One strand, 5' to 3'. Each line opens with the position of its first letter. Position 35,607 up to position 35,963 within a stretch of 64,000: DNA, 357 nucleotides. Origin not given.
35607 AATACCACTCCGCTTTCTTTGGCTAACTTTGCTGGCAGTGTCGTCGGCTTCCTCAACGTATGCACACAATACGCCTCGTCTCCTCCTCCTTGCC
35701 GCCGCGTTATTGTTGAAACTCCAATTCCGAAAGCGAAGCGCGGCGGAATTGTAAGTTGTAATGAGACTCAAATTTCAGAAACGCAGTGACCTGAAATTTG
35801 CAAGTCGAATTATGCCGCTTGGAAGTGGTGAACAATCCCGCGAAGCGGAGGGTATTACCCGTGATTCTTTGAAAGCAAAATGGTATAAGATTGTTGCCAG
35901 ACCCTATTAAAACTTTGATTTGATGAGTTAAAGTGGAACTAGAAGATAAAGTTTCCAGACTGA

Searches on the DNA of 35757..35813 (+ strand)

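Call 50: build_rna_model(alignment_id=A1, structure=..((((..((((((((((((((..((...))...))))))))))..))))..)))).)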
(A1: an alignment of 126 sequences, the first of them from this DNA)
Model R1 built from alignment A1 (126 sequences, 57 columns); structure: as given.
model positions 57; base pairs 20; branch points 0; effective number of sequences 6.45; information 0.977 bits per position. Calibrated on 0.2 Mb of random sequence (short: E-values are rough).
structure used (alignment columns):
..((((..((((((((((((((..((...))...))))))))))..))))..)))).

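Call 51: search_with_rna_model(model_id=R1, source=window, max_evalue=1, filters=off, show_alignments=8)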
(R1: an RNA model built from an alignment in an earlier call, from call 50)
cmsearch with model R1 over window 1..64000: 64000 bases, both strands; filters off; matches with E-value up to 1: 6.
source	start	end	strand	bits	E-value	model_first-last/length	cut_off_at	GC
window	62878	62934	+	77.3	7e-19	1-57/57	no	0.23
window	62654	62710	+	73.4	8.5e-18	1-57/57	no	0.28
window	35757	35813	+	72.6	1.4e-17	1-57/57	no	0.35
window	62403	62459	+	65.5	1.5e-15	1-57/57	no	0.3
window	27566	27636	+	44.4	1.4e-09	5-54/57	no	0.46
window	35718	35756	+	30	1.7e-05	10-49/57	no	0.51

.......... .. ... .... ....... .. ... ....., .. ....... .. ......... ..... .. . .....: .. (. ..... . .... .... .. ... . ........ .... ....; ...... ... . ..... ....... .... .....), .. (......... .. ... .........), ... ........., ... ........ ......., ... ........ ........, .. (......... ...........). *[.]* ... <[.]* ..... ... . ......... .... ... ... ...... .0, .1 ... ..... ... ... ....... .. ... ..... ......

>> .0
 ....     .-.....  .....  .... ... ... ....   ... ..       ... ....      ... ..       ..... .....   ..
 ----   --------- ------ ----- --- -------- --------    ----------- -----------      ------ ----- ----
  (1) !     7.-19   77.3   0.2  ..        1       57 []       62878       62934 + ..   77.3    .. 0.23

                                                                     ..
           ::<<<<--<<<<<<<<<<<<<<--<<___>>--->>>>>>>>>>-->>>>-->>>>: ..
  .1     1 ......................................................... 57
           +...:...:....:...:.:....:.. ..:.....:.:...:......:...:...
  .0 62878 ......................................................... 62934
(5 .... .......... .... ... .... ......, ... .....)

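Call 53: search_with_rna_model(model_id=R1, sources=[L001, L002, L003, L004, L005, L006, L007, L008, L009, L010, L011, L012, L013, L014, L015, L016, L017, L018, L019, L020, L021, L022, L023, L024, L025, L026, L027, L028, L029, L030, L031, L032, L033, L034, L035, L036, L037, L038, L039, L040, L041, L042, L043, L044, L045, L046, L047, L048, L049, L050, L051, L052, L053, L054, L055, L056, L057, L058, L059, L060, L061, L062, L063, L064, L065, L066, L067, L068, L069, L070, L071, L072, L073, L074, L075, L076, L077, L078, L079, L080, L081, L082, L083, L084, L085, L086, L087, L088, L089, L090, L091, L092, L093, L094, L095, L096, L097, L098, L099, L100], max_evalue=0.001)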
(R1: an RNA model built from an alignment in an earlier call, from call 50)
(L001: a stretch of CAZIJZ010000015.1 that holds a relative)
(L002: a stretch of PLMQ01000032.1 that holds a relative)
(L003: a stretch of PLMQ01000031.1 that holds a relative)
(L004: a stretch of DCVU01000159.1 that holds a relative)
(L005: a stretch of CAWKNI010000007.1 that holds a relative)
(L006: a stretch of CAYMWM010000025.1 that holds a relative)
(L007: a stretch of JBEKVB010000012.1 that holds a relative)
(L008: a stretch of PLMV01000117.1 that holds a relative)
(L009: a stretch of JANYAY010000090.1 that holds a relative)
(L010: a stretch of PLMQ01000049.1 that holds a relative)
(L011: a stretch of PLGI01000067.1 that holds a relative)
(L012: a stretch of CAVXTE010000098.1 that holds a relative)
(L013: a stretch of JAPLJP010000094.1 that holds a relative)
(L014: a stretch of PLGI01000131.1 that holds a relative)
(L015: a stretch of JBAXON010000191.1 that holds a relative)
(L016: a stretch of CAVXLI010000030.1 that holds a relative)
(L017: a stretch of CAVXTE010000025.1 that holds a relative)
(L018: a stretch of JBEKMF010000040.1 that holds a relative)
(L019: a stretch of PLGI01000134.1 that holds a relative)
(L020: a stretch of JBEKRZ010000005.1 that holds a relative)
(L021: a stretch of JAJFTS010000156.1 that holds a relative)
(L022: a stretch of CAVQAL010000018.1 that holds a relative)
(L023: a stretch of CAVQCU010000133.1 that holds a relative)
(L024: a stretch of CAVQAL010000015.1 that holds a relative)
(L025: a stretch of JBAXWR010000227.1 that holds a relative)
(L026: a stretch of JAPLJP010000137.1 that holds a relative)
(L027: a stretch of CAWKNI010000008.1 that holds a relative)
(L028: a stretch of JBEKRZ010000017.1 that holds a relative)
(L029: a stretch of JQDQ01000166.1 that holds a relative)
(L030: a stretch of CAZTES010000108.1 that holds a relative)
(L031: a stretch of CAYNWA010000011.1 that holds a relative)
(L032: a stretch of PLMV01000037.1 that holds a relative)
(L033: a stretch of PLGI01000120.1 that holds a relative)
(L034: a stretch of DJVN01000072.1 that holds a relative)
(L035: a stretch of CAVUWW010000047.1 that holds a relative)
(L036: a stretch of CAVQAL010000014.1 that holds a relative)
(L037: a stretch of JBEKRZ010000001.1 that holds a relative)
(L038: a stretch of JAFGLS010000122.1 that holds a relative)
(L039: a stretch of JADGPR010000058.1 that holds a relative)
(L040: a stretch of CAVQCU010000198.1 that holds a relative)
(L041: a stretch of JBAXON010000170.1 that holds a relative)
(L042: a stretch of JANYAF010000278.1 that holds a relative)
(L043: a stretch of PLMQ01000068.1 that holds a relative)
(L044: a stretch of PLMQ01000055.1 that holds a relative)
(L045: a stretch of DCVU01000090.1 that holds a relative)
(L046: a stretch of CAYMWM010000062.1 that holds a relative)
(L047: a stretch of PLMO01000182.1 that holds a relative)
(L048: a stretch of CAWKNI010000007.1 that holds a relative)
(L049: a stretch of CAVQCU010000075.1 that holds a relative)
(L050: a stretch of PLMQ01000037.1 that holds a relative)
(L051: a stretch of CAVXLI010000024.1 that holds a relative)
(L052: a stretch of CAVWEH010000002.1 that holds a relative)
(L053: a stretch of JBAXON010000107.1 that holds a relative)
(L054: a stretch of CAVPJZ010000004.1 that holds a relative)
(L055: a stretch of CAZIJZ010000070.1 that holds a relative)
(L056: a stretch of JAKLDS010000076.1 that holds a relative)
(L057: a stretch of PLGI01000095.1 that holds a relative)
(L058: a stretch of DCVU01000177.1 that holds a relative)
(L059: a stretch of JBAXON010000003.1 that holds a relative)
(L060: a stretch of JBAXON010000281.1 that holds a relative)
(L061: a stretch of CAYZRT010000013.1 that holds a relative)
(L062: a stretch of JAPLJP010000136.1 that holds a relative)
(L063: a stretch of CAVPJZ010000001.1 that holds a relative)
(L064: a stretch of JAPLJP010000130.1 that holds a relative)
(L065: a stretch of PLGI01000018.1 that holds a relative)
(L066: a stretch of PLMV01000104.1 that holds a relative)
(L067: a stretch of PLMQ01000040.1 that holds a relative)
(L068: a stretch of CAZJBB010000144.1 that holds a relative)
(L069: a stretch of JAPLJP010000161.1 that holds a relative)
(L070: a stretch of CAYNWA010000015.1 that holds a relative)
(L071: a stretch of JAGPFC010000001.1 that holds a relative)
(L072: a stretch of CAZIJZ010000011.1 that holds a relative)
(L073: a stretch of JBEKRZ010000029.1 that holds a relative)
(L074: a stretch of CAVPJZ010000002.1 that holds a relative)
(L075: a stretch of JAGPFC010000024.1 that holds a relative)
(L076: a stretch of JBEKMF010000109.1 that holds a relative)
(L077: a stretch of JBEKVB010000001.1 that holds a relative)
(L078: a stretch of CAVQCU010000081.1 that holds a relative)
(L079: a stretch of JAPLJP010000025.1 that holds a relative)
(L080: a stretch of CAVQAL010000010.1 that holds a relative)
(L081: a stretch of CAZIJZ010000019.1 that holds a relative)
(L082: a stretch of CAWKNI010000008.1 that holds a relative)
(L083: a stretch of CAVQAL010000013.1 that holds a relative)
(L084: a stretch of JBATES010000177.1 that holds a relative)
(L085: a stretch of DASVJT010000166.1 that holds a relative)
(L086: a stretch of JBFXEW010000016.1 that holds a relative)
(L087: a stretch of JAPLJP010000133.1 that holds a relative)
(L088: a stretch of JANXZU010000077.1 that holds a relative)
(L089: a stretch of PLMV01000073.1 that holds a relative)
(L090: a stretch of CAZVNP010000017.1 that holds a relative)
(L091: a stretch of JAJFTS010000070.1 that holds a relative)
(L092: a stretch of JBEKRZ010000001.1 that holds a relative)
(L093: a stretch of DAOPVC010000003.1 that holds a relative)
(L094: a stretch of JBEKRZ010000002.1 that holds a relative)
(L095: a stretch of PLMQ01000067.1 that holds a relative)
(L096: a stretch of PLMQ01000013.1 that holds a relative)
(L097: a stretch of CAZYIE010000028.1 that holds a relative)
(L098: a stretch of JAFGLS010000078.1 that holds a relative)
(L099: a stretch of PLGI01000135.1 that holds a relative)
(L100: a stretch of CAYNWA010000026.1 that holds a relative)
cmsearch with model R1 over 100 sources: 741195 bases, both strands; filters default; matches with E-value up to 0.001: 209.
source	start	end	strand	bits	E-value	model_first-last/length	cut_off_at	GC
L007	1182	1238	-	80.6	9.4e-19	1-57/57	no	0.32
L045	2924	2980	+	80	1.4e-18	1-57/57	no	0.28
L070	4364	4420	+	80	1.4e-18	1-57/57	no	0.33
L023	1909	1965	-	79.8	1.6e-18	1-57/57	no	0.28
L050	683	739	-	78.9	2.9e-18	1-57/57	no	0.4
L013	6789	6845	-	78.8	3e-18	1-57/57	no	0.32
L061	5841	5897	-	78.8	3e-18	1-57/57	no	0.32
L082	4600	4656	+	78.7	3.1e-18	1-57/57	no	0.3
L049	1095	1151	+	78.6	3.4e-18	1-57/57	no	0.26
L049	1798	1854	-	78.6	3.4e-18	1-57/57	no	0.26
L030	7729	7785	+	78.1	4.7e-18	1-57/57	no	0.32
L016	3918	3974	+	78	5.1e-18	1-57/57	no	0.4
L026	1822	1878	+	77.8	5.7e-18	1-57/57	no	0.44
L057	166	222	+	77.8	5.8e-18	1-57/57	no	0.25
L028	3140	3196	+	77.5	7e-18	1-57/57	no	0.33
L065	3567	3623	-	77.4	7.7e-18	1-57/57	no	0.35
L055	336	392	-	77.2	8.7e-18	1-57/57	no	0.25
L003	2459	2515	-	77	9.7e-18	1-57/57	no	0.4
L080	5656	5712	+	76.9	1e-17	1-57/57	no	0.37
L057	3927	3983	-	76.8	1.1e-17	1-57/57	no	0.32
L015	4878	4934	+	76.6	1.3e-17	1-57/57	no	0.44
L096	2216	2272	-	76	1.8e-17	1-57/57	no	0.32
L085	2049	2105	+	75.9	2e-17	1-57/57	no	0.32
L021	613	669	+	75.6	2.4e-17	1-57/57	no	0.32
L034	101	157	+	75.3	3e-17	1-57/57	no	0.46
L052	5836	5892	+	75.2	3.2e-17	1-57/57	no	0.26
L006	3087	3143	-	75.2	3.2e-17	1-57/57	no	0.42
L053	5432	5488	-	75.1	3.2e-17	1-57/57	no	0.42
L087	540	596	-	74.9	3.7e-17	1-57/57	no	0.3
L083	1011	1067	-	74.9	3.9e-17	1-57/57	no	0.39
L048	4378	4434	-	74.7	4.3e-17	1-57/57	no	0.26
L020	2922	2978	+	74.7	4.3e-17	1-57/57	no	0.28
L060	1745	1801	+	74.5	4.9e-17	1-57/57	no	0.46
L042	1496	1552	-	74.5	5e-17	1-57/57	no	0.32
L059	2320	2376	+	74.4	5.2e-17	1-57/57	no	0.42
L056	404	460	-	74.4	5.3e-17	1-57/57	no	0.42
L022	4200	4256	-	74.3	5.7e-17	1-57/57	no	0.44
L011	509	565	-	74.2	6e-17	1-57/57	no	0.32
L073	7712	7768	-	74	6.7e-17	1-57/57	no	0.32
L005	7672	7728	+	74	6.9e-17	1-57/57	no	0.26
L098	1353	1409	+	73.8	7.9e-17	1-57/57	no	0.39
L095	5856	5912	-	73.6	8.8e-17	1-57/57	no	0.4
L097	5386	5442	-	73.5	9.7e-17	1-57/57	no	0.37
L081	143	199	+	73.4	1e-16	1-57/57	no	0.3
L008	3595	3651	+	73.3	1.1e-16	1-57/57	no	0.42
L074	2772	2828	+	73.3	1.1e-16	1-57/57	no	0.42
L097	887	943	-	73.3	1.1e-16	1-57/57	no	0.39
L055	5067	5123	-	73.2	1.2e-16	1-57/57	no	0.3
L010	2633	2689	+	73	1.3e-16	1-57/57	no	0.37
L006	6042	6098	-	72.9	1.4e-16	1-57/57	no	0.33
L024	3676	3732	-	72.7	1.5e-16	1-57/57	no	0.42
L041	671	727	+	72.7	1.5e-16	1-57/57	no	0.42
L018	7495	7551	-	72.5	1.9e-16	1-57/57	no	0.4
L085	392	448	+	72.2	2.2e-16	1-57/57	no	0.37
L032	3338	3394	+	71.8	2.9e-16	1-57/57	no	0.42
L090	1103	1159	+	71.7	3e-16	1-57/57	no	0.25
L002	7594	7650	-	71.7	3.1e-16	1-57/57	no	0.37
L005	632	688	-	71.6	3.2e-16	1-57/57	no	0.42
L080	4395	4451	+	71.6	3.2e-16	1-57/57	no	0.42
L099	5323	5379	-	71.6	3.2e-16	1-57/57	no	0.42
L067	7011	7067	+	71.6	3.2e-16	1-57/57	no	0.33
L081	299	355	+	71.3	4e-16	1-57/57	no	0.25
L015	5959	6015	+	71.3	4.1e-16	1-57/57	no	0.32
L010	3755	3811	+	71.2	4.2e-16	1-57/57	no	0.4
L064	1292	1348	-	71.1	4.4e-16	1-57/57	no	0.4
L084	316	372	-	71.1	4.5e-16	1-57/57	no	0.3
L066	416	472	-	71.1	4.6e-16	1-57/57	no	0.25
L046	5506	5562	+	71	5e-16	1-57/57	no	0.44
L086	2096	2152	+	70.9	5.1e-16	1-57/57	no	0.26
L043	6686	6742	+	70.8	5.6e-16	1-57/57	no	0.28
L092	2075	2131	+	70.7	5.7e-16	1-57/57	no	0.33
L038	6209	6265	-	70.7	5.7e-16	1-57/57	no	0.32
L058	3773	3829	+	70.6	6.4e-16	1-57/57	no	0.33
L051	463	519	-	70.6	6.4e-16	1-57/57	no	0.37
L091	4570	4626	+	70.4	7.3e-16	1-57/57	no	0.37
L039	3778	3834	-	70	9.5e-16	1-57/57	no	0.28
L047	81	137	-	70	9.5e-16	1-57/57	no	0.28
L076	5468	5524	-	69.8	1e-15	1-57/57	no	0.4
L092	5123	5179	-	69.8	1e-15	1-57/57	no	0.4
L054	6199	6255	+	69.7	1.1e-15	1-57/57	no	0.4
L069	6562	6618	+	69.6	1.2e-15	1-57/57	no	0.32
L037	998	1054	-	69.5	1.3e-15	1-57/57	no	0.42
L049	6031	6087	-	69.5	1.3e-15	1-57/57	no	0.37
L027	6248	6304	-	69.3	1.5e-15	1-57/57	no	0.35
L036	4750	4806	+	69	1.8e-15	1-57/57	no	0.37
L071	4371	4427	+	69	1.8e-15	1-57/57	no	0.37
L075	1875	1931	-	68.9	1.9e-15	1-57/57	no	0.46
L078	3421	3477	+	68.5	2.4e-15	1-57/57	no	0.35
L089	1958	2014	-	68.5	2.4e-15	1-57/57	no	0.39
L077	539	595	-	68.5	2.5e-15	1-57/57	no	0.46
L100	1487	1538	-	68.3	2.8e-15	6-57/57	5'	0.35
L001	7576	7632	-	68.1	3.1e-15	1-57/57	no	0.42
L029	2099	2155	-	67.4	5e-15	1-57/57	no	0.3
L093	7488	7544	+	67.2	5.6e-15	1-57/57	no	0.32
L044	4532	4588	+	67.1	6.1e-15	1-57/57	no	0.39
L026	1909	1965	+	67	6.5e-15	1-57/57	no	0.33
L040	3257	3313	+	66.7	7.8e-15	1-57/57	no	0.4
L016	3576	3632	-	66.3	1e-14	1-57/57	no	0.37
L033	887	943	-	66.3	1e-14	1-57/57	no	0.35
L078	6981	7037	+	66.3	1e-14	1-57/57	no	0.35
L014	6848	6904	+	66.3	1.1e-14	1-57/57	no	0.4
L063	6533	6590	-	65.8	1.4e-14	1-57/57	no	0.29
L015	5878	5934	+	65.8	1.4e-14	1-57/57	no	0.44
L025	268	324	+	65.6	1.6e-14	1-57/57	no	0.4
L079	4112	4168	+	65.6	1.6e-14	1-57/57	no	0.28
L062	4467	4523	+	65.3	2e-14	1-57/57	no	0.42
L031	6921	6977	+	65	2.4e-14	1-57/57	no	0.42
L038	6399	6455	-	65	2.4e-14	1-57/57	no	0.44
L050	572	628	-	65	2.4e-14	1-57/57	no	0.39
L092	4994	5050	-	64.8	2.7e-14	1-57/57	no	0.42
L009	6592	6648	+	64.4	3.5e-14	1-57/57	no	0.47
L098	4417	4473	+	64.2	4.1e-14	1-57/57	no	0.28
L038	6512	6568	-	64.2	4.1e-14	1-57/57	no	0.47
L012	2476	2532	-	64.2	4.1e-14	1-57/57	no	0.26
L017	6561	6617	-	64.2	4.1e-14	1-57/57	no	0.26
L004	221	277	-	64.1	4.2e-14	1-57/57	no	0.39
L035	5689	5745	+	63.7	5.6e-14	1-57/57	no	0.35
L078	3350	3406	+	63.2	7.6e-14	1-57/57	no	0.39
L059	1681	1737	+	63.2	8e-14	1-57/57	no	0.4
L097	801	857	-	62.7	1.1e-13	1-57/57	no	0.47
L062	4611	4667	+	62.6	1.1e-13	1-57/57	no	0.4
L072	5825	5881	-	62.5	1.2e-13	1-57/57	no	0.46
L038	4136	4192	+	62.5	1.3e-13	1-57/57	no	0.35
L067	1374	1430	-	62.4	1.3e-13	1-57/57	no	0.39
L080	571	627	+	62.3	1.4e-13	1-57/57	no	0.39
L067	3880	3936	+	62.1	1.6e-13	1-57/57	no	0.39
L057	7486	7542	+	61.8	1.9e-13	1-57/57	no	0.33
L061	2218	2274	+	61.7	2e-13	1-57/57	no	0.37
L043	4285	4341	+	61.6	2.2e-13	1-57/57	no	0.37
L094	4808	4864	+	61.6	2.2e-13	1-57/57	no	0.35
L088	6898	6954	-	61.2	2.8e-13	1-57/57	no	0.44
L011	4576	4632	+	61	3.3e-13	1-57/57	no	0.4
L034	6126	6182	-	60.7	3.9e-13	1-57/57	no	0.32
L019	5563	5619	+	60.3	5.1e-13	1-57/57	no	0.37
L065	7618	7674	+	59.3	1e-12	1-57/57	no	0.42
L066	3200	3256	-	59.1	1.1e-12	1-57/57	no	0.37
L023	1838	1894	-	58.6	1.5e-12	1-57/57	no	0.25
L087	2861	2917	-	58.6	1.5e-12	1-57/57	no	0.33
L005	488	544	-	58.1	2.2e-12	1-57/57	no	0.46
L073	1632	1688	-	57.8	2.6e-12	1-57/57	no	0.42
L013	4334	4390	+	57.7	2.7e-12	1-57/57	no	0.35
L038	7176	7232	+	56.6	5.6e-12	1-57/57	no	0.39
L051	7903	7957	+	55.6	1.1e-11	1-57/57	no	0.38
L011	894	950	+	55.3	1.3e-11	1-57/57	no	0.46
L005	6768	6824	+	55.1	1.5e-11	1-57/57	no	0.46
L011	4655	4711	-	54.9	1.7e-11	1-57/57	no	0.35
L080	1657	1713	-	54.9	1.7e-11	1-57/57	no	0.42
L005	6677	6753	+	54.4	2.4e-11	1-57/57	no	0.39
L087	2776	2832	-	54.4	2.5e-11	1-57/57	no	0.37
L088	6512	6569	+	54.3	2.5e-11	1-57/57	no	0.34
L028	6905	6961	-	53.7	3.9e-11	1-57/57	no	0.4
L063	2264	2320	+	52.9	6.4e-11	1-57/57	no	0.39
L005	7161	7217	-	52.9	6.5e-11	1-57/57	no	0.39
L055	5188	5244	-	52.8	6.7e-11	1-57/57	no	0.47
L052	6612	6668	+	52.7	7.4e-11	1-57/57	no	0.39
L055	5493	5549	-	52.6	7.6e-11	1-57/57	no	0.35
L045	2041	2097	-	52.6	7.8e-11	1-57/57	no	0.4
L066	6121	6188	-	51.6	1.5e-10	1-57/57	no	0.41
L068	2068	2124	+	51.6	1.5e-10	1-57/57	no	0.28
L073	457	513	-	51.4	1.7e-10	1-57/57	no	0.4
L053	6392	6448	+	51.3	1.8e-10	1-57/57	no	0.4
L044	4603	4659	+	50.9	2.3e-10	1-57/57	no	0.4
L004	7845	7910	-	49.9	4.6e-10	1-57/57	no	0.47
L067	7144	7200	-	49.3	6.9e-10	1-57/57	no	0.47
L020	7166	7233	-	49.1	7.8e-10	1-57/57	no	0.31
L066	6010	6066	-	48.6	1e-09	1-57/57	no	0.44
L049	2976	3032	+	48.3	1.3e-09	1-57/57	no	0.39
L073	3715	3782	-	48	1.6e-09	1-57/57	no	0.44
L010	146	202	-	48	1.6e-09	1-57/57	no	0.42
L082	3855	3911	+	47.8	1.7e-09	1-57/57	no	0.37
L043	4125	4181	+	47.7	1.8e-09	1-57/57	no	0.39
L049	1599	1655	+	47.7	1.9e-09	1-57/57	no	0.39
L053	6489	6545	+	47.1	2.8e-09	1-57/57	no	0.28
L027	7692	7748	+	46.6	3.8e-09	1-57/57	no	0.46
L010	75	131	-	46.3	4.6e-09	1-57/57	no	0.44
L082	5971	6038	-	45.7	7.1e-09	1-57/57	no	0.49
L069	109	165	+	45.7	7.1e-09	1-57/57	no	0.49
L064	6636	6692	+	43.9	2.3e-08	1-57/57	no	0.44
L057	6174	6251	-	43.8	2.3e-08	1-57/57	no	0.45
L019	5634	5731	+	43.7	2.5e-08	1-57/57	no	0.41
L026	1621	1688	-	43.5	2.8e-08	1-57/57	no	0.47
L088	6597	6638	+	42.8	4.5e-08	9-50/57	no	0.38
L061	850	926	+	42.6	5.4e-08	1-57/57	no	0.31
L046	5379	5435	+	42.5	5.6e-08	1-57/57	no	0.42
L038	6274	6330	+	41.2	1.3e-07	1-57/57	no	0.33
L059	7842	7893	+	40.8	1.7e-07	1-57/57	no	0.38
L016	4068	4184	+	40.5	2e-07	1-57/57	no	0.38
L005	7626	7671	+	39.6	3.7e-07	7-52/57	no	0.48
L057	237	279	+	39.4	4.3e-07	1-57/57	no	0.37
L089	1882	1935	-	39.3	4.6e-07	1-57/57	no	0.37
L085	1845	1901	+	39.3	4.6e-07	1-57/57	no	0.42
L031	7514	7569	+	38.8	6.2e-07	1-57/57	no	0.34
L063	551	667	-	38.3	8.9e-07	1-57/57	no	0.42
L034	172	228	+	37.9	1.1e-06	1-57/57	no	0.44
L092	5053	5094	-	37.4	1.6e-06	9-50/57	no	0.38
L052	5790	5835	+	37.3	1.7e-06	7-52/57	no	0.39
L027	7609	7681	+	36.8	2.3e-06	1-57/57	no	0.37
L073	1743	1782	-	36.1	3.7e-06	10-49/57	no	0.32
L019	2604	2681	-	35.6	4.9e-06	1-57/57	no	0.42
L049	5965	6021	-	35.3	6.3e-06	1-57/57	no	0.49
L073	1792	1837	-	34.7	8.8e-06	7-52/57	no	0.46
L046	7299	7356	+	34.6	9.8e-06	1-57/57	no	0.43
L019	5524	5562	+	31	0.0001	10-49/57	no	0.46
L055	422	479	-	30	0.00019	1-57/57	no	0.38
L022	6454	6589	-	29.3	0.0003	1-57/57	no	0.45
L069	6435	6507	+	29.2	0.00033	1-57/57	no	0.42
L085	270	337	+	28.5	0.00051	1-57/57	no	0.47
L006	3329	3385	-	28.5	0.00053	1-57/57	no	0.44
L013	4294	4333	+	28.2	0.00064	10-49/57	no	0.52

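Call 81: search_with_rna_model(model_id=R1, sources=[L101, L102, L103, L104, L105, L106, L107, L108, L109, L110, L111, L112, L113, L114, L115, L116, L117, L118, L119, L120], max_evalue=0.001)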
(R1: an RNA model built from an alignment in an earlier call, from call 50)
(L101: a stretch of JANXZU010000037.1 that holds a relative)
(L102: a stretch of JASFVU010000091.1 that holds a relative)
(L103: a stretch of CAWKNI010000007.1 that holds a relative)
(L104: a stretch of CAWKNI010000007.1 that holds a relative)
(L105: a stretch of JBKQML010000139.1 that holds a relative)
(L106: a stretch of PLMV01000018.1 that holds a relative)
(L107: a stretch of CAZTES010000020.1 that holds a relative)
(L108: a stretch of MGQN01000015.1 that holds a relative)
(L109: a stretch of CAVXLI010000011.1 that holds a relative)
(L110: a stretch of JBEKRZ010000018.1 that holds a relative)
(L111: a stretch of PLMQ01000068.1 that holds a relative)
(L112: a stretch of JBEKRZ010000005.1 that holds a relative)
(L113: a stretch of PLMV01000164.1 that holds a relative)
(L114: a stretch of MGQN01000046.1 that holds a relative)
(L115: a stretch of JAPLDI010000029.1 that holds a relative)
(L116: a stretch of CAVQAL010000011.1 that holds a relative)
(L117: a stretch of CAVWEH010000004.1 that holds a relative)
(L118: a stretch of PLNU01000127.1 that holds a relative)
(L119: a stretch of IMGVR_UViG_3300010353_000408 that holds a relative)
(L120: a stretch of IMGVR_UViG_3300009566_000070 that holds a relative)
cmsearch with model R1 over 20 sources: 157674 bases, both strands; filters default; matches with E-value up to 0.001: 40.
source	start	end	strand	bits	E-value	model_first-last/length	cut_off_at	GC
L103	458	514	-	80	2.9e-19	1-57/57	no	0.28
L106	5439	5495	+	78.2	9.5e-19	1-57/57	no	0.28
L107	58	114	-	78.1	1e-18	1-57/57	no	0.32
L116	57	113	-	78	1.1e-18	1-57/57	no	0.42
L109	1140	1196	+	77.6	1.4e-18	1-57/57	no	0.42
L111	3658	3714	+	77.6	1.4e-18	1-57/57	no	0.4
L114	3917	3973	+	76.6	2.7e-18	1-57/57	no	0.26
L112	1105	1161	-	76.2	3.5e-18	1-57/57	no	0.39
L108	6226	6282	+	75.8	4.4e-18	1-57/57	no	0.37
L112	5876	5932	-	74.9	8.2e-18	1-57/57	no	0.44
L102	63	119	-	74.9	8.3e-18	1-57/57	no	0.4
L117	6561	6617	-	74.4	1.1e-17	1-57/57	no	0.42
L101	2017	2073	-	73.2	2.5e-17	1-57/57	no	0.32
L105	1459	1515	+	71.8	5.9e-17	1-57/57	no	0.28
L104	4712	4768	-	70.9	1.1e-16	1-57/57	no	0.44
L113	31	87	-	69.3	3e-16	1-57/57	no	0.39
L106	4414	4470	+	69.1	3.6e-16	1-57/57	no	0.42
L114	3601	3657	+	68.9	4.1e-16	1-57/57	no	0.39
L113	892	948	+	66.9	1.5e-15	1-57/57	no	0.39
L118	6439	6495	+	66.6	1.8e-15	1-57/57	no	0.33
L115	5267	5323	+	66.5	1.9e-15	1-57/57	no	0.3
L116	6671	6727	-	65.4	3.9e-15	1-57/57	no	0.39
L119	305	361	-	65.3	4.1e-15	1-57/57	no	0.54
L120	1149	1205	+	60.5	9.7e-14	1-57/57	no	0.51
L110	1805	1861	+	59.9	1.5e-13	1-57/57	no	0.39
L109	1211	1279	+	58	4.8e-13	1-57/57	no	0.39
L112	6047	6103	+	57.9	5.1e-13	1-57/57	no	0.33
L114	3691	3748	+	52.3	2e-11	1-57/57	no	0.33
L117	3513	3570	+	51.9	2.6e-11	1-57/57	no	0.29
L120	5863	5920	+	51.7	3e-11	1-57/57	no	0.5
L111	7628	7682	-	49.9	9.5e-11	1-57/57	no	0.44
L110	5825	5881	-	49.1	1.6e-10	1-57/57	no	0.42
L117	7197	7253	-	49.1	1.6e-10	1-57/57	no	0.39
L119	11374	11415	-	45.7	1.5e-09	1-57/57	no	0.29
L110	5753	5809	-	40.5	4.5e-08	1-57/57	no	0.42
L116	2201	2257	-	38.3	1.9e-07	1-57/57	no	0.28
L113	963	1040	+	36.3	6.7e-07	1-57/57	no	0.42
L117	7312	7388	-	35.6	1.1e-06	1-57/57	no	0.35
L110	1876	1953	+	35.3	1.3e-06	1-57/57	no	0.41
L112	6007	6046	+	31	2.1e-05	10-49/57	no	0.4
